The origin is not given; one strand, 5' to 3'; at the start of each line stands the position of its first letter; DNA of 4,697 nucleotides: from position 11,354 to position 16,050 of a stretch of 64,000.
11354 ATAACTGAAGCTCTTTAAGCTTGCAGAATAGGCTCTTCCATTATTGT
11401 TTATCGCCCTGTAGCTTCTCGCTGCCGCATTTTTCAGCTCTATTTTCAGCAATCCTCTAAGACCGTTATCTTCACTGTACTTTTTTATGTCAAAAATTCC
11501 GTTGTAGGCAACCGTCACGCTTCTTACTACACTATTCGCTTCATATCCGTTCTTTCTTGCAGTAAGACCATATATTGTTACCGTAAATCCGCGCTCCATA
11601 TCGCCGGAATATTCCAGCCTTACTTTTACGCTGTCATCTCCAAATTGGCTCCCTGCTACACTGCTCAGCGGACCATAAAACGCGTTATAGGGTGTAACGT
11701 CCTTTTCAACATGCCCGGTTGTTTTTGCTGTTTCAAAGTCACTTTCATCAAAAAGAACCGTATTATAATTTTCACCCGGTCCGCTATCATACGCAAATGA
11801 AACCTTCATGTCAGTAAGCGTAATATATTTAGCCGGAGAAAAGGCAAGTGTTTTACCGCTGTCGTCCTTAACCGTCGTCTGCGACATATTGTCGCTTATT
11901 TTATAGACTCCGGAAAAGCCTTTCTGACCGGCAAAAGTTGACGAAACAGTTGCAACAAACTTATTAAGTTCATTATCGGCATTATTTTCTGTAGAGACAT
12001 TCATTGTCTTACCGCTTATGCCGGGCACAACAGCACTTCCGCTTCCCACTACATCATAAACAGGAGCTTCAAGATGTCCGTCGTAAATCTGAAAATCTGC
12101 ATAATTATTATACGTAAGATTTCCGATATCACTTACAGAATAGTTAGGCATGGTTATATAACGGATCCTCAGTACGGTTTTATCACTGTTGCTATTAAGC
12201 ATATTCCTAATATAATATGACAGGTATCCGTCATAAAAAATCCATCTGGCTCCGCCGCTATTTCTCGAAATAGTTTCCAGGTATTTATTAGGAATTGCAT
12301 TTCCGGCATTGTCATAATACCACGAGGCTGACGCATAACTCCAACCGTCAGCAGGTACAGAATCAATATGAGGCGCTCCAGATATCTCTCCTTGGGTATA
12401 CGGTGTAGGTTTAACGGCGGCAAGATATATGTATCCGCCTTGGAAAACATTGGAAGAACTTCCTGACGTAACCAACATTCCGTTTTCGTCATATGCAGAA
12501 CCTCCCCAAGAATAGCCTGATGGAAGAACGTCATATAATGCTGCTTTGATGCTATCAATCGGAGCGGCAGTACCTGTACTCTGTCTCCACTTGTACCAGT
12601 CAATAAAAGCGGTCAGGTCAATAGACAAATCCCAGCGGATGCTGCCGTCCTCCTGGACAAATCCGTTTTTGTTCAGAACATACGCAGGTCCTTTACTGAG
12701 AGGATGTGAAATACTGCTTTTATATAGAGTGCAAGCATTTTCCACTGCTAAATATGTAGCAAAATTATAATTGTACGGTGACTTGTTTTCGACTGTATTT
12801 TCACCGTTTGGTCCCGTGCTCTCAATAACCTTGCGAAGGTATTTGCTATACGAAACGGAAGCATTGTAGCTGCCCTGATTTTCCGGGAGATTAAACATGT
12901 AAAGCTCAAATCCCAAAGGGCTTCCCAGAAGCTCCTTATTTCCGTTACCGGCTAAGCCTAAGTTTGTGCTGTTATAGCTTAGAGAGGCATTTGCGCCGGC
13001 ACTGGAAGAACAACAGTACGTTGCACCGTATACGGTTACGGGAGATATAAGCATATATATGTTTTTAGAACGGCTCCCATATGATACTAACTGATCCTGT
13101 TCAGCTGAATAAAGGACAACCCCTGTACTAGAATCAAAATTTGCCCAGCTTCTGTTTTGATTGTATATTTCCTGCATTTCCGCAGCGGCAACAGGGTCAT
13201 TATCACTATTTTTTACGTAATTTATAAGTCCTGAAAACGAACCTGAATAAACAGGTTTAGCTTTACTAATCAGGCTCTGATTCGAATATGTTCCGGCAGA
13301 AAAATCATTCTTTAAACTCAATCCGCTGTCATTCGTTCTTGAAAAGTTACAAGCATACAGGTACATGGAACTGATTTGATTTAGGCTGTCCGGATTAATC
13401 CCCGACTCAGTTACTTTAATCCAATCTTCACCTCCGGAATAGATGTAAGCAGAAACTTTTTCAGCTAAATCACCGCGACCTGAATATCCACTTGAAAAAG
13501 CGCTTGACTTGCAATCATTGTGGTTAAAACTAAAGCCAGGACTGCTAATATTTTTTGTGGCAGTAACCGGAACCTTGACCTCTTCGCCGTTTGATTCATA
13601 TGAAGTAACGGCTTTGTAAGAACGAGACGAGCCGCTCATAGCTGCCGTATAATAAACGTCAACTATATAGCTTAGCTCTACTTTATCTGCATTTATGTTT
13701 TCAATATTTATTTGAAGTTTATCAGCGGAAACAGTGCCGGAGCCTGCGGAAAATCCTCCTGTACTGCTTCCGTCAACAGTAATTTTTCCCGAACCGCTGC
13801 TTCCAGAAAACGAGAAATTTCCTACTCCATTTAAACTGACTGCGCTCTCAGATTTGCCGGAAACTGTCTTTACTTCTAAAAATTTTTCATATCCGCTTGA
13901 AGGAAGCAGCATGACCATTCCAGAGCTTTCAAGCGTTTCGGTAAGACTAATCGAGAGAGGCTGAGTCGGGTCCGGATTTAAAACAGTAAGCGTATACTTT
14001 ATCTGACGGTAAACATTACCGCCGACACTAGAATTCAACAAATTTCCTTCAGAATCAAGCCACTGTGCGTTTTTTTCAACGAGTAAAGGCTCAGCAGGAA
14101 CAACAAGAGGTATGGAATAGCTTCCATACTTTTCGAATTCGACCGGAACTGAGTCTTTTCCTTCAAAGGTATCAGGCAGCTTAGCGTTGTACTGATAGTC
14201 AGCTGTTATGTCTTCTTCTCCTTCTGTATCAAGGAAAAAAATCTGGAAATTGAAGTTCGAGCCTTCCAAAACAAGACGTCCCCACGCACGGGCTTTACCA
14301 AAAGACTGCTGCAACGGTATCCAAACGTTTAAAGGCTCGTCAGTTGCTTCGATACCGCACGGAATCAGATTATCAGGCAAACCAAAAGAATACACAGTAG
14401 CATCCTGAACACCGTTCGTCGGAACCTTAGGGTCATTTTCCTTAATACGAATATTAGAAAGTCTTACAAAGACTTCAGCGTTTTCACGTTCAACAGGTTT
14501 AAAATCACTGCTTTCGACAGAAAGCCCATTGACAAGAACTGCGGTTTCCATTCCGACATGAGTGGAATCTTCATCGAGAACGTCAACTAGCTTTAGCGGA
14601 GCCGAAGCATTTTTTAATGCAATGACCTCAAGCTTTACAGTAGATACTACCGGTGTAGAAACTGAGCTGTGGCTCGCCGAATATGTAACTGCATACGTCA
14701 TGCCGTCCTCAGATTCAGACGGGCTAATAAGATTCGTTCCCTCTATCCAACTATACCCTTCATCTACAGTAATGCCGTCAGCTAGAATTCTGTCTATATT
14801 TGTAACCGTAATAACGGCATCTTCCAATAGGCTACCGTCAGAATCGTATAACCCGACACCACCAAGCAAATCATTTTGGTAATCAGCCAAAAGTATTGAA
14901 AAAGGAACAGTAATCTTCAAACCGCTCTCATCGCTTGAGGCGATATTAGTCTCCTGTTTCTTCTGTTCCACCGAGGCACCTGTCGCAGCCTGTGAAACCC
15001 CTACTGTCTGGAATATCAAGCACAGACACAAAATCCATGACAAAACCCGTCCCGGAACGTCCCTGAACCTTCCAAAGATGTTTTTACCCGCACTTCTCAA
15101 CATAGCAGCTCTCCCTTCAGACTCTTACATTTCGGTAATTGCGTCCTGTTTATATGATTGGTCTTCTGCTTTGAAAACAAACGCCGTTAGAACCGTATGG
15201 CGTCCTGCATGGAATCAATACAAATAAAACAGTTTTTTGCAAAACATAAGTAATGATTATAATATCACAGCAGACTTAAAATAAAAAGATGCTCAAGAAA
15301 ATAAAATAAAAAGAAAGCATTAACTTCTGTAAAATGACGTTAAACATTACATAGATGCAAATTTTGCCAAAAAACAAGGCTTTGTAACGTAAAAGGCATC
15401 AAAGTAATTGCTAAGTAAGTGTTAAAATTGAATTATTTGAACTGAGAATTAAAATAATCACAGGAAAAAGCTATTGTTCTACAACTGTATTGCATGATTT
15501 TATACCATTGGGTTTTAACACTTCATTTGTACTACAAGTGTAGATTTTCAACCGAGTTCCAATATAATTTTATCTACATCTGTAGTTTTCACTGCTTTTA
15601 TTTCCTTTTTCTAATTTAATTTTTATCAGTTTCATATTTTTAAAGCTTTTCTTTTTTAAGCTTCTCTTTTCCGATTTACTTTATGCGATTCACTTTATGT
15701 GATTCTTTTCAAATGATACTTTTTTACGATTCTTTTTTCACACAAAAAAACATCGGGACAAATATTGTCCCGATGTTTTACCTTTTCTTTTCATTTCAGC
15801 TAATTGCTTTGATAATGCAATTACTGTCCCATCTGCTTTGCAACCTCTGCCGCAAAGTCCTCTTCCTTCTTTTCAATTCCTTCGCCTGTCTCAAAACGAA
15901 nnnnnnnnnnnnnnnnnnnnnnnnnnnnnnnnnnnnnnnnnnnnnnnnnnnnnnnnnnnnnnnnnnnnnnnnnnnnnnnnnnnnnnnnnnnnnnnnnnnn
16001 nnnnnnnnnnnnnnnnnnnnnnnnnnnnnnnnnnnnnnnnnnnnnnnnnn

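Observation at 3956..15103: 11-kb gene for a 3715-aa sortase-type adhesin splits the near-universal tsf-pyrH pair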

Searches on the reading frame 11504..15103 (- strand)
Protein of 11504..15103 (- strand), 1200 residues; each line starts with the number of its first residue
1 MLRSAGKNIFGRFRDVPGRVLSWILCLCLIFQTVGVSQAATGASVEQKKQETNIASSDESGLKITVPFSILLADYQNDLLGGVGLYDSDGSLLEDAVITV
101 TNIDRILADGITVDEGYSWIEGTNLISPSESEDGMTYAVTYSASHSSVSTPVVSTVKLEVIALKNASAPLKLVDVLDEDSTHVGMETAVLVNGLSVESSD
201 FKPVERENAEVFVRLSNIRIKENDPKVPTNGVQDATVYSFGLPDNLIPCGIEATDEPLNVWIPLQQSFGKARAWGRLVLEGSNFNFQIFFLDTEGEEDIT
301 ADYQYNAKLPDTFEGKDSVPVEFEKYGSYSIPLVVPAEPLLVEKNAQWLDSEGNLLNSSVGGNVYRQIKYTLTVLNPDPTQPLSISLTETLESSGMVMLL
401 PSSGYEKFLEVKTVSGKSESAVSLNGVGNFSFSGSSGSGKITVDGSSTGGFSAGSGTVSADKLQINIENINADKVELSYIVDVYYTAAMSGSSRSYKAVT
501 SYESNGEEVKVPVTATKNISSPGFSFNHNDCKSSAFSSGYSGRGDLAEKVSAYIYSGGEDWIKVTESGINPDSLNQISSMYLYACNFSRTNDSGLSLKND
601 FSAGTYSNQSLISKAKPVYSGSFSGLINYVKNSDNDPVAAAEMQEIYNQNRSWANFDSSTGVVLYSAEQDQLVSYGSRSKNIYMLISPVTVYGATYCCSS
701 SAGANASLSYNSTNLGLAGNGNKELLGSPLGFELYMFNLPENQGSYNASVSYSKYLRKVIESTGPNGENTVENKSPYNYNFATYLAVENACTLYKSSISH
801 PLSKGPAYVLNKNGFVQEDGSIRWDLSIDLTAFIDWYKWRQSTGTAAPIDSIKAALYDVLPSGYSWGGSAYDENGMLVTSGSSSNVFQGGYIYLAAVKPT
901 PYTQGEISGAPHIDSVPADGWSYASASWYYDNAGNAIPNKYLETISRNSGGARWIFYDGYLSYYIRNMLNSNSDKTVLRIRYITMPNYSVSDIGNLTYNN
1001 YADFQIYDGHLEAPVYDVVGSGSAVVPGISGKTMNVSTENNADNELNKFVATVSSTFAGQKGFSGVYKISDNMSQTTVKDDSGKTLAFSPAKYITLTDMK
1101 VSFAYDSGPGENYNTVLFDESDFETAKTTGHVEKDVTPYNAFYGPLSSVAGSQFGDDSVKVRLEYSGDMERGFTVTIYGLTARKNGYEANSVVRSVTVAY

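Call 25: find_related_loci(query=window:11504-15103:-, collection=genome_contigs, flank=10000)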
Query window:11504-15103:- (1200 aa) in genome_contigs; peptide patterns used: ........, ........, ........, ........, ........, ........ (x = any residue, [..] = any of these).
126 stretches matched a pattern, but none encodes a relative of the query by tblastn (E <= 1e-3).

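Call 26: find_related_loci(query=window:11504-15103:-, collection=metagenome_contigs, flank=10000)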
Query window:11504-15103:- (1200 aa) in metagenome_contigs; peptide patterns used: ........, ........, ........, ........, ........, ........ (x = any residue, [..] = any of these).
439 stretches matched a pattern, but none encodes a relative of the query by tblastn (E <= 1e-3).

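Call 44: search_protein_representatives(protein=window:11504-15103:-)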
Query: 1200 residues. Proteins with E-value up to 0.001 (for the whole library): 9; up to 1e-10: 8; up to 1e-30: 3. The best 9 are listed.
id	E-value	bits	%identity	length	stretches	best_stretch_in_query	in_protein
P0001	0.0e+00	2673.6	97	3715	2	1-1200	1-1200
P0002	2.6e-102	360.0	36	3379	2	172-1182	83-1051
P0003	3.6e-32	127.7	28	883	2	152-987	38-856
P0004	6.4e-26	107.0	27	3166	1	221-1145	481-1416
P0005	1.6e-20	89.1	26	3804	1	223-1103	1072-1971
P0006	3.7e-19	84.6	31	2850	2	207-398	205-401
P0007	2.0e-13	65.7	32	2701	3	169-398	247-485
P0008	1.0e-12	63.3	27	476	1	221-567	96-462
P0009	1.9e-09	52.5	31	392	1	230-350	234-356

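Call 79: find_homologous_proteins(query=P0002, region=1-2200)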
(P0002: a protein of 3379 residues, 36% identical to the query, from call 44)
Query P0002, residues 1-2200 (2200 aa): 1 proteins with E <= 0.001 among 2482 candidates.
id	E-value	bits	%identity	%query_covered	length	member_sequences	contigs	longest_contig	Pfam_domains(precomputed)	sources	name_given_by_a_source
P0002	0.0e+0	4987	100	100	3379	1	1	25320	PF12892.14,PF19407.6,PF24547.2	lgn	-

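Call 80: find_encoding_contigs(protein=P0002, flank=10000, max_places=3)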
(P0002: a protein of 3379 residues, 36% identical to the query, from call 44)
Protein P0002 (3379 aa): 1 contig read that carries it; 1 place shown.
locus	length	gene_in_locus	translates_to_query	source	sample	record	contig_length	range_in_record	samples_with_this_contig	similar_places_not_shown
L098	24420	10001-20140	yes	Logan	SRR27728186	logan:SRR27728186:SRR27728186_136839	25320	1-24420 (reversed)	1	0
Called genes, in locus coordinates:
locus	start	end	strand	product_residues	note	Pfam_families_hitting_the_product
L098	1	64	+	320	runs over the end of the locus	?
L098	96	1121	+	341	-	PF00586:AIRS (weak), PF02769:AIRS_C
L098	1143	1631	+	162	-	PF13412:HTH_24 (weak), PF01037:AsnC_trans_reg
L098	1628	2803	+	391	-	PF00155:Aminotran_1_2, PF01041:DegT_DnrJ_EryC1, PF00266:Aminotran_5 (weak)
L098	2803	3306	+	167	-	PF00588:SpoU_methylase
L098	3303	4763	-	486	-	PF00672:HAMP, PF00512:HisKA, PF02518:HATPase_c, PF14501:HATPase_c_5 (weak)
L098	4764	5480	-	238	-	PF00072:Response_reg, PF00486:Trans_reg_C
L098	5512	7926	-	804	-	PF00488:MutS_V, PF20297:MSSS, PF01713:Smr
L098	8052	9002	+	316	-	PF01336:tRNA_anti-codon (weak), PF01966:HD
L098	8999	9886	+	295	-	PF00892:EamA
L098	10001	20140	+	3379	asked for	PF19407:DUF5979 (weak), PF24547:DUF7601, PF19407:DUF5979, PF24547:DUF7601, PF12892:FctA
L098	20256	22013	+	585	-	PF01235:Na_Ala_symp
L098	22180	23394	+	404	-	PF01966:HD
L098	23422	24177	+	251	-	PF02535:Zip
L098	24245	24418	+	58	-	?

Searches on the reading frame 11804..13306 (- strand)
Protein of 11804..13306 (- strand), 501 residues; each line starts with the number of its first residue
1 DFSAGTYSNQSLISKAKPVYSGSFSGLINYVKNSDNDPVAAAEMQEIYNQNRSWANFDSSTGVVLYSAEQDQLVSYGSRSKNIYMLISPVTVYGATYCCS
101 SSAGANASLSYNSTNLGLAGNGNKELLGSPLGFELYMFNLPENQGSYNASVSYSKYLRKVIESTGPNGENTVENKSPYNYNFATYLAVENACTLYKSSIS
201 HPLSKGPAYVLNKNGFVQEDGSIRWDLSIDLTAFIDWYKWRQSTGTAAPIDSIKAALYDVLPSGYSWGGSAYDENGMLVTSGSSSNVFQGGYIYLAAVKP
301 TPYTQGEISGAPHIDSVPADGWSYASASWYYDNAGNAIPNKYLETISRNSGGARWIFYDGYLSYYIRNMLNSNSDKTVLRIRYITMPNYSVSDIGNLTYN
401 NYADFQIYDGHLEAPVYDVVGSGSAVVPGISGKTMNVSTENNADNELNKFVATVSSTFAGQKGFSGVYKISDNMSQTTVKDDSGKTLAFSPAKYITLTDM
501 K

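Call 51: find_homologous_proteins(query=window:11804-13306:-, max_evalue=0.00001)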
Query window:11804-13306:-: the 8000 candidates sharing most words with the query were scored; none scored E <= 0.00001.

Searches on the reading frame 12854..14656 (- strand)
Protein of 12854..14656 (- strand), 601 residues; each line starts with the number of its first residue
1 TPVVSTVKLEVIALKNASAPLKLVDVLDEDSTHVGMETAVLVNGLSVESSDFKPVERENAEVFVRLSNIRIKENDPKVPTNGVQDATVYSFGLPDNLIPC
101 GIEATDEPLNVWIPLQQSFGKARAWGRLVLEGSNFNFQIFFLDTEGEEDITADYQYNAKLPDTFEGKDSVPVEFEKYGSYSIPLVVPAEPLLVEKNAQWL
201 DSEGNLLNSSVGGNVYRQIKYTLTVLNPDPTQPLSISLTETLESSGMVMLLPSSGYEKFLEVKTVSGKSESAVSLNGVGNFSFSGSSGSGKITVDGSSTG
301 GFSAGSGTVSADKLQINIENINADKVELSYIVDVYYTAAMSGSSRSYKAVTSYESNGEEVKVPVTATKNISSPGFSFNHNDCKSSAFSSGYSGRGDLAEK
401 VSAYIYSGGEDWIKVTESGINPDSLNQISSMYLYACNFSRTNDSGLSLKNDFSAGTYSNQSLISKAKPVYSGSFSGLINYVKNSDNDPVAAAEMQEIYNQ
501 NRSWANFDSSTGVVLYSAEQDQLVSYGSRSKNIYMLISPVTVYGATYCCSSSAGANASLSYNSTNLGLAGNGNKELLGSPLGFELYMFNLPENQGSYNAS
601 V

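Call 78: predict_structure(protein=window:12854-14656:-)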
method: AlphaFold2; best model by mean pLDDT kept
length: 601 residues; sequences in the alignment: 1
mean_pLDDT: 35.0   pTM: 0.26
mean pLDDT of the five models: 35.0, 26.5, 26.3, 26.3, 24.8
residues with pLDDT >= 90: 0; 70-90: 0; 50-70: 31; < 50: 570
segments of 3 or more residues with pLDDT < 50: 1-124, 129-134, 137-195, 208-214, 221-241, 243-314, 316-572, 577-587, 591-601
pLDDT, mean of each block of 10 residues (from residue 1): 29 31 30 28 28 30 30 31 30 29 36 41 46 47 42 39 35 33 32 49 51 49 44 46 42 35 33 33 33 34 36 46 43 39 27 28 26 25 30 30 35 36 34 31 31 29 29 29 35 34 27 26 30 42 29 33 37 46 45 39 29
secondary structure, 60 per line:
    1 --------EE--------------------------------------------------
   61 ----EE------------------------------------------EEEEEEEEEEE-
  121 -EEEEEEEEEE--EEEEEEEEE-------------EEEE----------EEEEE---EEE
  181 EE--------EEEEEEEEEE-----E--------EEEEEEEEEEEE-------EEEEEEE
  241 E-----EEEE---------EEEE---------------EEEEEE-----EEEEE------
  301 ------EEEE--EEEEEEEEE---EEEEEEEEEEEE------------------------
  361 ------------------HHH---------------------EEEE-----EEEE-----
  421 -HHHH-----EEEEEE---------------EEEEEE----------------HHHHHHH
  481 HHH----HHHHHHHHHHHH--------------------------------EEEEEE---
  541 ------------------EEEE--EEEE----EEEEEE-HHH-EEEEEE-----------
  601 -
elements in order: E109-119 E122-131 E134-142 E156-159 E170-174 E178-182 E191-200 E215-226 E234-241 E247-250 E260-263 E279-284 E290-294 E307-310 E313-321 E325-336 E403-406 E412-415 H422-425 E431-436 E452-457 H474-483 H488-499 E532-537 E559-562 E565-568 E573-578 E584-589

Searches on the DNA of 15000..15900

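Call 34: search_rna_families(source=window, start=15000, end=15900, threshold=evalue, max_evalue=1)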
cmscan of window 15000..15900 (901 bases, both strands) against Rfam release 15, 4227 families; matches with E-value up to 1: 1.
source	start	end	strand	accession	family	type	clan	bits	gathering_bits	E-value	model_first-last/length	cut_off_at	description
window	15683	15779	+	RF02450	ncr1175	Gene; sRNA;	-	20.9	60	0.39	1-110/110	no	Bacillus sRNA ncr1175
